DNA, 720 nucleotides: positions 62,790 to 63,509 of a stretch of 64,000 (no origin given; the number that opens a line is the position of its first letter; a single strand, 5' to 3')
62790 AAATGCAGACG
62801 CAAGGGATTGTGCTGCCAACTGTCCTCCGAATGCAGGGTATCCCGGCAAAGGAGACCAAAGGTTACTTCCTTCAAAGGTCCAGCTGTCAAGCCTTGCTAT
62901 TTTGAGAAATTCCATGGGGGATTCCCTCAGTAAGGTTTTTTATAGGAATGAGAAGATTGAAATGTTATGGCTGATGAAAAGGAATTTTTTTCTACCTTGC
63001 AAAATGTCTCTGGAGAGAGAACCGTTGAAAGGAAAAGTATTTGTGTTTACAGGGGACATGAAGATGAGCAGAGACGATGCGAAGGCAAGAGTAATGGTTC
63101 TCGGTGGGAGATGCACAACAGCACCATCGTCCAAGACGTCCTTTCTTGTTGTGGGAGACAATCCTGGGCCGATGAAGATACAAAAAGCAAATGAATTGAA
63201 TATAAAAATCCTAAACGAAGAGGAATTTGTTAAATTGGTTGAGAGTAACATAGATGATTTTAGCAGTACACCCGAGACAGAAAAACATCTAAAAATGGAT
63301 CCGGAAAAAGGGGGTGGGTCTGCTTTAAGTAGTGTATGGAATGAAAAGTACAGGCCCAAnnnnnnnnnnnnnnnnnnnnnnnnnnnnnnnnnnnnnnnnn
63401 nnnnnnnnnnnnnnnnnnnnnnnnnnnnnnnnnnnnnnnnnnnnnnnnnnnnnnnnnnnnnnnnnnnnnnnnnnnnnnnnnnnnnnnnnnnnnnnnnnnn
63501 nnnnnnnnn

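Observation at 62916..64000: RFC1 gene missed by the ORF track at the window edge; the two listed minus-strand ORFs there are its antisense shadows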

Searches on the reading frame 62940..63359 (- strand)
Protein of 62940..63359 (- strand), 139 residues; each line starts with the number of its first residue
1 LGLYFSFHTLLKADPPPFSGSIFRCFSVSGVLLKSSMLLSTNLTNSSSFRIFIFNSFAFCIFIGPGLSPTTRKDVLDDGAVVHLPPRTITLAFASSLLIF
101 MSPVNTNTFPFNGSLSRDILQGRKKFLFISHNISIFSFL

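Call 4: search_protein_families(library=pfam, proteins=[window:62940-63359:-], max_evalue=0.01)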
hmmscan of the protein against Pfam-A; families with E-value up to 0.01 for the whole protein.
window:62940-63359:- (139 aa): 0 families
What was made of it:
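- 62940..63359 (-): 139-aa antisense ORF: a non-genic shadow of RFC1. No Pfam hit (call 4).
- On Genuine protein-coding gene (applied to minus-strand ORFs 62940-63359 and 63417-63983): No Pfam hits (call 4).
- No family hits (call 4).
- Tried and rejected: No hits (call 4).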

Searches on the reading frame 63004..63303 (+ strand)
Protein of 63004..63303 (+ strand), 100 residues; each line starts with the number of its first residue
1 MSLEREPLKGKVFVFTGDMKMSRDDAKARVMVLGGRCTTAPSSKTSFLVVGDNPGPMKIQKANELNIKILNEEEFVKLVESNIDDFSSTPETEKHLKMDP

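Call 36: search_solved_structures(query=window:63004-63303:+, max_evalue=0.001, show_alignments=5)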
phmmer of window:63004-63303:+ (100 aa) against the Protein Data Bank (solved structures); distinct sequences matched with E-value up to 0.001: 10.
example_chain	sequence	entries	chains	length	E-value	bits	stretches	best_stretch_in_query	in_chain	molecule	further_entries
1l7b_A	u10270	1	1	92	1.8e-15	60.2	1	5-82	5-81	DNA LIGASE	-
1dgs_A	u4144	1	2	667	1.8e-12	50.6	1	7-79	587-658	DNA LIGASE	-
9vse_A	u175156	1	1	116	6e-11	45.7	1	7-80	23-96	DNA ligase A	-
2owo_A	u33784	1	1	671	1e-10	45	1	6-79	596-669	DNA ligase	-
5tt5_A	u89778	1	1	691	1.1e-10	44.9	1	6-79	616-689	DNA ligase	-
7tib_A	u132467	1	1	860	2.4e-10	43.8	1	8-80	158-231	Replication factor C subunit 1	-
7tfh_A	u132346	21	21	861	2.4e-10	43.8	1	8-80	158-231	Replication factor C subunit 1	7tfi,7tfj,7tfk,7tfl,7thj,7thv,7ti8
8dqz_A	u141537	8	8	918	2.9e-10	43.5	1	8-80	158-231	Replication factor C subunit 1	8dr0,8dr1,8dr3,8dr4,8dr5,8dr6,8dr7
2ebu_A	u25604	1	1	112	1.5e-09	41.2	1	8-80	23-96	Replication factor C subunit 1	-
2k6g_A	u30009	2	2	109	1.7e-09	41.1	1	8-80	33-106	Replication factor C subunit 1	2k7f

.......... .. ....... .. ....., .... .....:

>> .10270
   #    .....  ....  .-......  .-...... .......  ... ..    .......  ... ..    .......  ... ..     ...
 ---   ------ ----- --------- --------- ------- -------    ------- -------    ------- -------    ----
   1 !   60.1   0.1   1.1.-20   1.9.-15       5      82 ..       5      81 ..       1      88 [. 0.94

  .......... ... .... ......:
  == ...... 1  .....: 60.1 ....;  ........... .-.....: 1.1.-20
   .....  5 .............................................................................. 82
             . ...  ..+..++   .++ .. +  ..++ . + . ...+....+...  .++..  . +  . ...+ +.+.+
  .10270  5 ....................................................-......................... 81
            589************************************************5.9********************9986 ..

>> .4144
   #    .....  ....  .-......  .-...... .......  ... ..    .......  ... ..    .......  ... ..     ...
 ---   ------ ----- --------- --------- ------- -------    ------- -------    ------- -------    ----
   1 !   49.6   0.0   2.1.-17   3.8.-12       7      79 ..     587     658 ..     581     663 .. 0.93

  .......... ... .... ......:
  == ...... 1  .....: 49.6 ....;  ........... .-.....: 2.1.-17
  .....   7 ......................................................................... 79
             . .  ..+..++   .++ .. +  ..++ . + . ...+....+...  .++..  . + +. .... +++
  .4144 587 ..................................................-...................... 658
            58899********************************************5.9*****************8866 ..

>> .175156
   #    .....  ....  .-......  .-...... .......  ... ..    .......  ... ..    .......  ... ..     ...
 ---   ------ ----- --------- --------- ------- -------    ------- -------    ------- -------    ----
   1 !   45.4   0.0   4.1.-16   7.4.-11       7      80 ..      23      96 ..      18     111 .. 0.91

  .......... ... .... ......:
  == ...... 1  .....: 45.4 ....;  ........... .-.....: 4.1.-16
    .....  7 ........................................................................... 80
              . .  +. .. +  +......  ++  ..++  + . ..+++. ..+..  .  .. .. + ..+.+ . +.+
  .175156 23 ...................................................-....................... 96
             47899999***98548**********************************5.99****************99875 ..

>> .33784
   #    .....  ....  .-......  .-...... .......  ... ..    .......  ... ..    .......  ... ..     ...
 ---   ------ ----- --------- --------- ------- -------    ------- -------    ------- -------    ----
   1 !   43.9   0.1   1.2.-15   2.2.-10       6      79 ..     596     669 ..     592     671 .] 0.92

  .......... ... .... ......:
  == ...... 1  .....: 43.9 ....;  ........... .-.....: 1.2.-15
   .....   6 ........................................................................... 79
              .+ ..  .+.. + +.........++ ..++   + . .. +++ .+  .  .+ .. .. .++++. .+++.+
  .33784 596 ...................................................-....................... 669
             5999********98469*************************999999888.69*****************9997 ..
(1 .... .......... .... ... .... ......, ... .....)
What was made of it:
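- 63016..63237 (+): BRCT domain (RFC box I, the ligase-homology region), aa 5-78. The TG (T16-G17), R23 and K44 positions match those in bacterial NAD+ ligase BRCT and in yeast/human RFC1 BRCT. PDB: T. thermophilus ligase BRCT 1l7b E=1.8e-15, yeast Rfc1 aa 158-231, human RFC1 BRCT 2k6g E=1.7e-9 (call 36).
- On RFC1 (replication factor C large subunit): Matches RFC1 and ligase BRCT structures (call 36).
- Closest known: BRCT domain of bacterial NAD+-dependent DNA ligase. Same: This is the classic 'ligase homology' box I of RFC1 (call 36).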
